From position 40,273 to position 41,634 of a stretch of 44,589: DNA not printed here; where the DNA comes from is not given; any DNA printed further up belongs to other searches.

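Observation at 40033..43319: Uncharacterised five-gene envelope operon built around Cys/Sec/His-rich exported proteins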

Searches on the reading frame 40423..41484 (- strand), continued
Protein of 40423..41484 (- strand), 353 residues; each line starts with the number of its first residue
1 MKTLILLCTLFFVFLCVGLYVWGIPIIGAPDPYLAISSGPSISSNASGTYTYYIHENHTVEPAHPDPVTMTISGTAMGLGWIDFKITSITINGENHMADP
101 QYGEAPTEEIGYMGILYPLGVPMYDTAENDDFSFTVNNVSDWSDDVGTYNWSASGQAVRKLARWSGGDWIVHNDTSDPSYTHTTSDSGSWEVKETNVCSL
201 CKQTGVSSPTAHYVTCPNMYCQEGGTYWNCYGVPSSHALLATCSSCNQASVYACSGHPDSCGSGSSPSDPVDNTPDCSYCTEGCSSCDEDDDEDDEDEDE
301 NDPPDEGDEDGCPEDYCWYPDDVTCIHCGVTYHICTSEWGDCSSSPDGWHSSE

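Call 73: search_solved_structures(query=A1, max_evalue=1)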
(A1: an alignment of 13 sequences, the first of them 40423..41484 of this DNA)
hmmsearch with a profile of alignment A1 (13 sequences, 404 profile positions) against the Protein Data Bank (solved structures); distinct sequences matched with E-value up to 1: 0.

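Call 77: search_protein_families(library=padloc, max_evalue=0.01, proteins=[window:40423-41484:-, P0006, P0012])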
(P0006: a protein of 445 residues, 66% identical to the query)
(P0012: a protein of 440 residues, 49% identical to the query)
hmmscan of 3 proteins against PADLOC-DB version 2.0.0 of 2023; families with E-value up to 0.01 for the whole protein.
window:40423-41484:- (353 aa): 0 families

P0006 (445 aa): 0 families

P0012 (440 aa): 0 families

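Call 78: search_protein_families(library=phrogs, max_evalue=0.01, proteins=[window:40423-41484:-, P0006, P0012])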
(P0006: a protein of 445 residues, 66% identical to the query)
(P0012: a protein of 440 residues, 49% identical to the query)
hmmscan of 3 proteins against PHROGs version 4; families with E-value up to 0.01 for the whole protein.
window:40423-41484:- (353 aa): 0 families

P0006 (445 aa): 0 families

P0012 (440 aa): 0 families

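Call 90: search_protein_families(library=pfam, max_evalue=0.01, proteins=[L002:4865-6607:+, L007:11036-12568:+, L009:10304-10987:+, L006:13440-13997:+, L006:6769-7137:+])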
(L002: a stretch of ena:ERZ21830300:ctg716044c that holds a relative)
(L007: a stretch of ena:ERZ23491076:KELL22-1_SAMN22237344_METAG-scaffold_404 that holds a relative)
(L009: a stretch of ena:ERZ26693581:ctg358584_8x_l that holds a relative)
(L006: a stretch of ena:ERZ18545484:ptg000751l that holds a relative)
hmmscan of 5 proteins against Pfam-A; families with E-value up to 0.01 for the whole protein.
L002:4865-6607:+ (580 aa): 0 families

L007:11036-12568:+ (510 aa): 0 families

L009:10304-10987:+ (227 aa): 0 families

L006:13440-13997:+ (185 aa): 0 families

L006:6769-7137:+ (122 aa): 0 families
